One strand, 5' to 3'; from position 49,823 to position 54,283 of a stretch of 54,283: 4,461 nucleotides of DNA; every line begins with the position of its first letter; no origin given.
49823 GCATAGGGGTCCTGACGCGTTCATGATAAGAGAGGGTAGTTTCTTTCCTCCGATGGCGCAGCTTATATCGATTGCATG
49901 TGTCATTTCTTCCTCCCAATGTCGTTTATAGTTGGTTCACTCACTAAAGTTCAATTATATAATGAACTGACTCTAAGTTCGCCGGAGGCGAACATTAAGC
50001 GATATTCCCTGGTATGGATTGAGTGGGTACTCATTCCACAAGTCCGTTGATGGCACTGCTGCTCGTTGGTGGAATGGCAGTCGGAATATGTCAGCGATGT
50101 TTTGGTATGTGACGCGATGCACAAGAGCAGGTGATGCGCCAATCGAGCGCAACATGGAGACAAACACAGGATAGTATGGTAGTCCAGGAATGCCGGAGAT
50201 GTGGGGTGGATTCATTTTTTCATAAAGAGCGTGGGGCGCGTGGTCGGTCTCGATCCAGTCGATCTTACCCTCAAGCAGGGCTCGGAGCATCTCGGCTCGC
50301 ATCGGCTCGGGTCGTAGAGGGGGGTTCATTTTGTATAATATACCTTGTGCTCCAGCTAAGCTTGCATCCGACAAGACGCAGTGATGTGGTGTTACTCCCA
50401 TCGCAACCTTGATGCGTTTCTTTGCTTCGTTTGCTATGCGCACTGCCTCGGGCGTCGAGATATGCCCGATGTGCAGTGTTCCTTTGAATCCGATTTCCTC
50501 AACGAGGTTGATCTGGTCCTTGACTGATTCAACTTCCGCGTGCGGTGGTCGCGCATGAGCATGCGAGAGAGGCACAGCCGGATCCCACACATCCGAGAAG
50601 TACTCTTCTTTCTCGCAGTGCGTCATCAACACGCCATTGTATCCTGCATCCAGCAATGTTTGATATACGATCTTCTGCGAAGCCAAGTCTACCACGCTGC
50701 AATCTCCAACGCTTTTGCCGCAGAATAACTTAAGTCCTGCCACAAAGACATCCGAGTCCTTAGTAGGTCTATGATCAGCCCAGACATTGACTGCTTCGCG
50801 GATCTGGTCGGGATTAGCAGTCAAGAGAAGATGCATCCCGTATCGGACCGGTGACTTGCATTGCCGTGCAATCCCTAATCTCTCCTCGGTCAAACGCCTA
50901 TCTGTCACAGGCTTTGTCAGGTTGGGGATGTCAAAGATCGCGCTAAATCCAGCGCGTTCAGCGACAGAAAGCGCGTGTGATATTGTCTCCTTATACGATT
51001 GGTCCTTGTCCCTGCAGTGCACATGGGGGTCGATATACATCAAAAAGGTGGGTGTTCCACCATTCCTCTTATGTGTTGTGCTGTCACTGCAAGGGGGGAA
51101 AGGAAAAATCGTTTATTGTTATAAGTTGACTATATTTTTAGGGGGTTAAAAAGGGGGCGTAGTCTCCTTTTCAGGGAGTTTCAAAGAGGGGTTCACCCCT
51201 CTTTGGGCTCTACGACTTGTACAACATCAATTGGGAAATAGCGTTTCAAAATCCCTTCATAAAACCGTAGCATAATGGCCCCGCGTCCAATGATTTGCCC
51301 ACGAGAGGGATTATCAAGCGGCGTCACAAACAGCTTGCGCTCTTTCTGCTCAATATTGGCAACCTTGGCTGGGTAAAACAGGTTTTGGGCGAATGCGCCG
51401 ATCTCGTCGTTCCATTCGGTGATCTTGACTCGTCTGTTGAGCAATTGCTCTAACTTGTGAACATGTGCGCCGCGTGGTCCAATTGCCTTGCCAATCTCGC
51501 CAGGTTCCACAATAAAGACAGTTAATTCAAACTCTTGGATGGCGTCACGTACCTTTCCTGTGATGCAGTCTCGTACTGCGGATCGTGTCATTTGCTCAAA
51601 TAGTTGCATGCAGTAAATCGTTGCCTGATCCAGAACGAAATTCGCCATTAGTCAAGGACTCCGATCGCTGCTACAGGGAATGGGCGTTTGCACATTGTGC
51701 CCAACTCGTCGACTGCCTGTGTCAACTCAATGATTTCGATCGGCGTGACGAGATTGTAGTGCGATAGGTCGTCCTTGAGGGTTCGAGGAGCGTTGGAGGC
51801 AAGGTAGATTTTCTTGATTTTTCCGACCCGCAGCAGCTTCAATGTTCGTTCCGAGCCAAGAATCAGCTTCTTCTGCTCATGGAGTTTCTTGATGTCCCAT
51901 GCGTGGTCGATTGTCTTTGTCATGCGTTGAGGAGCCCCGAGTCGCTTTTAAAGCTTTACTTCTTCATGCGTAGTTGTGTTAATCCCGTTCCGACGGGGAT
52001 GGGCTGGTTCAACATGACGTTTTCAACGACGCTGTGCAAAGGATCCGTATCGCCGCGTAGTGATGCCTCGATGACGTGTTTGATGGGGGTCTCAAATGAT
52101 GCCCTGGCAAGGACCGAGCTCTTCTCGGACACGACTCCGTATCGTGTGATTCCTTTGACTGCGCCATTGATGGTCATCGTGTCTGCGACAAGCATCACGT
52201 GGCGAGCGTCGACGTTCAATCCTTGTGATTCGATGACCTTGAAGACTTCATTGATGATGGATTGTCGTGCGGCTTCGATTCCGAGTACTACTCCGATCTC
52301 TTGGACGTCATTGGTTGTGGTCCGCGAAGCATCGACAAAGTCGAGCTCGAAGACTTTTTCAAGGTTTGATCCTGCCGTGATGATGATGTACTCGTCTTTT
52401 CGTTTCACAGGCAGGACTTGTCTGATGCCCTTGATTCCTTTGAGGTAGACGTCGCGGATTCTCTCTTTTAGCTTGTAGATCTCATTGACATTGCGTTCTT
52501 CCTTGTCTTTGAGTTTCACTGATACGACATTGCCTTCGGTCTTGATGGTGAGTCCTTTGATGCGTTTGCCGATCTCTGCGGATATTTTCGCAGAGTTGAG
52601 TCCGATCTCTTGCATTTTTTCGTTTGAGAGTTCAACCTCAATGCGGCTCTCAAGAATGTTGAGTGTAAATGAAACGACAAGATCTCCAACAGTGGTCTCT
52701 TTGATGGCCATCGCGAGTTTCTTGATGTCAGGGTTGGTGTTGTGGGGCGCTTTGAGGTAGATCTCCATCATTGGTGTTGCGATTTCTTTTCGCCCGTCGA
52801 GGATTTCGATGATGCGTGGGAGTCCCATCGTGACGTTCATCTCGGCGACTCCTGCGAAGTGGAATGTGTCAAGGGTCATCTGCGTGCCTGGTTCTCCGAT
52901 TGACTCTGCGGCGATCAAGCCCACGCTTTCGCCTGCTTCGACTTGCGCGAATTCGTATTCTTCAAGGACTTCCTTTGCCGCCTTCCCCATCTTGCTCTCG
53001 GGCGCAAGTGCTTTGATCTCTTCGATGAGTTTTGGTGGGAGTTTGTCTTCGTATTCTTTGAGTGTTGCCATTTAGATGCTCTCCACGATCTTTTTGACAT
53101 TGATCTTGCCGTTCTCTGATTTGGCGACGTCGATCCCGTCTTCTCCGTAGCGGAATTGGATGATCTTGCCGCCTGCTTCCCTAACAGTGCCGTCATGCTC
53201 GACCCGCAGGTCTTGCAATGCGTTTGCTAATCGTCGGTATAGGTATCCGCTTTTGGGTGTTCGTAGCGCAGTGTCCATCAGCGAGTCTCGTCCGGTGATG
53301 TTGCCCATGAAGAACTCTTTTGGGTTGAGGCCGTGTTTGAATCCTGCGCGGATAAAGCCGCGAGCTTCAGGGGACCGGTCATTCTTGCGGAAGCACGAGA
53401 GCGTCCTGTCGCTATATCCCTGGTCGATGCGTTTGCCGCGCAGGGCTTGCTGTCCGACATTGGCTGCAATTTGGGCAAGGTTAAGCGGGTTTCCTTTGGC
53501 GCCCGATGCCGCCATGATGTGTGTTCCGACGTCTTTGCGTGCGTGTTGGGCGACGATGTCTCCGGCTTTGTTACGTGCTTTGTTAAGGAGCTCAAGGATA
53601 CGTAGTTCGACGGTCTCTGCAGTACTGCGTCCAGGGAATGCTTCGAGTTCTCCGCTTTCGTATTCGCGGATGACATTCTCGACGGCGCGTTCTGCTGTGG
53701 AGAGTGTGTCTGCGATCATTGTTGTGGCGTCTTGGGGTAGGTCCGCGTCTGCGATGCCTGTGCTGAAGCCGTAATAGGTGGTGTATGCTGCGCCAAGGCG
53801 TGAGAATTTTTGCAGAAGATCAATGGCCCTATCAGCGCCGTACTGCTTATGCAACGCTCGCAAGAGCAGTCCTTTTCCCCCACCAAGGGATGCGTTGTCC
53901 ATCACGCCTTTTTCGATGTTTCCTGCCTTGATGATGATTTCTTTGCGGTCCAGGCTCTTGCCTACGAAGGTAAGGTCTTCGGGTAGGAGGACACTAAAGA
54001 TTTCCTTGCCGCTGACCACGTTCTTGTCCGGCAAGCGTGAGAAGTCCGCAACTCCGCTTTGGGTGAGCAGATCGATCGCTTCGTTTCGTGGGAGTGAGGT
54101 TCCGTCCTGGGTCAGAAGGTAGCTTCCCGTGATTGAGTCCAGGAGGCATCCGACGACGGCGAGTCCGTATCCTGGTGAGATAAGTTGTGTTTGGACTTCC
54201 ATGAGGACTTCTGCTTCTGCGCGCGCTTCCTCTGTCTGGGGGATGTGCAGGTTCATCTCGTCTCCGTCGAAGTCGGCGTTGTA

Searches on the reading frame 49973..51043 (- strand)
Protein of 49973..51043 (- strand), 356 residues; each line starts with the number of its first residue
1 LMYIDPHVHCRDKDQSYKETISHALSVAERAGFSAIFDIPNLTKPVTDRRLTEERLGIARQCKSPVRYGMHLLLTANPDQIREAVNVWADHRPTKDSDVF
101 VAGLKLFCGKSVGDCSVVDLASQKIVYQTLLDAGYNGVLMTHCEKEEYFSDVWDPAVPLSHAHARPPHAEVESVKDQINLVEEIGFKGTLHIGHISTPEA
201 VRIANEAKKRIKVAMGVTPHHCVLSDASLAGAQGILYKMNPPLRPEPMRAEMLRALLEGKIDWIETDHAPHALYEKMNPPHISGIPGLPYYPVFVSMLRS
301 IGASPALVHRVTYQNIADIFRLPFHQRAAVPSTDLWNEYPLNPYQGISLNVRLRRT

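Call 9: search_protein_families(library=pfam, proteins=[window:49973-51043:-], max_evalue=0.1)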
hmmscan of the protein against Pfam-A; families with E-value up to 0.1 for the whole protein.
window:49973-51043:- (356 aa): 2 families
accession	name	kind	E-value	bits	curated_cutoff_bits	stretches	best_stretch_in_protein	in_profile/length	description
PF19799.5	DUF6282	-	0.075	13.2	26.8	0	188-218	141-171/196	Family of unknown function (DUF6282)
PF01995.21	NRD1_2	-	0.076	12.7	25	0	14-59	159-204/238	NrpR regulatory domains NRD1 and 2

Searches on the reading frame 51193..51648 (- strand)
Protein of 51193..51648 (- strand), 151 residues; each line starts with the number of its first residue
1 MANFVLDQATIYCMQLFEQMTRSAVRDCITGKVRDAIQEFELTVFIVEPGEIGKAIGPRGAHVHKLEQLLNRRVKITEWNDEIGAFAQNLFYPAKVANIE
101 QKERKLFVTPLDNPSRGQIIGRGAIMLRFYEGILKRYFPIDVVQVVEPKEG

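Call 105: search_protein_families(library=pfam, proteins=[window:51193-51648:-], max_evalue=0.001)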
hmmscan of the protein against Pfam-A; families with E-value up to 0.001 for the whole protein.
window:51193-51648:- (151 aa): 1 family
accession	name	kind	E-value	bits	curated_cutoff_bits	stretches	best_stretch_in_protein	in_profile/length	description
PF13184.12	KH_5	-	7e-13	48.9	27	1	42-100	4-68/69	NusA-like KH domain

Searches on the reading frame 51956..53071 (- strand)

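Call 105: search_protein_families(library=pfam, proteins=[window:51956-53071:-], max_evalue=0.001)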
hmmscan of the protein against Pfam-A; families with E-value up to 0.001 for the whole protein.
window:51956-53071:- (371 aa): 1 family
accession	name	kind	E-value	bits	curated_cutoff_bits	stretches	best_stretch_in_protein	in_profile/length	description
PF04998.22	RNA_pol_Rpb1_5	-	2.9e-50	171.6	28.5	1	43-320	67-266/267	RNA polymerase Rpb1, domain 5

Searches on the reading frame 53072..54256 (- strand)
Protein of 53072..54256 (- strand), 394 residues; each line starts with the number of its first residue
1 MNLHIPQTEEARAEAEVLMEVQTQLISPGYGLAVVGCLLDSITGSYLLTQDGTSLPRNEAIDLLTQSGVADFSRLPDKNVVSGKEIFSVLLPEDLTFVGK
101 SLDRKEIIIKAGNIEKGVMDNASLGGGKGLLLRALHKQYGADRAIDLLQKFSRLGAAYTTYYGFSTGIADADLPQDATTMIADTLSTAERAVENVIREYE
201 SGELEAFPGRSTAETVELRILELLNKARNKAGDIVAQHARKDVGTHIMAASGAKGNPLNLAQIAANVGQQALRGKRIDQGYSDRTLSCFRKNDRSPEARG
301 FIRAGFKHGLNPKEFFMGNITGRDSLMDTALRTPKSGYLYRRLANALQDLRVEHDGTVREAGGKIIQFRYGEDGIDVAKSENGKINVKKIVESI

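Call 105: search_protein_families(library=pfam, proteins=[window:53072-54256:-], max_evalue=0.001)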
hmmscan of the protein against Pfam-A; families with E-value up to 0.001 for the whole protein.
window:53072-54256:- (394 aa): 3 families
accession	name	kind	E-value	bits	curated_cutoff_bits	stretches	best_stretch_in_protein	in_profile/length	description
PF05000.22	RNA_pol_Rpb1_4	-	2.8e-27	95.2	24.8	1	196-302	1-107/107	RNA polymerase Rpb1, domain 4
PF04983.23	RNA_pol_Rpb1_3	-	2.1e-24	86.7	28.9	1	24-170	1-161/162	RNA polymerase Rpb1, domain 3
PF04998.22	RNA_pol_Rpb1_5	-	1.3e-20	74.4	28.5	1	309-374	1-66/267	RNA polymerase Rpb1, domain 5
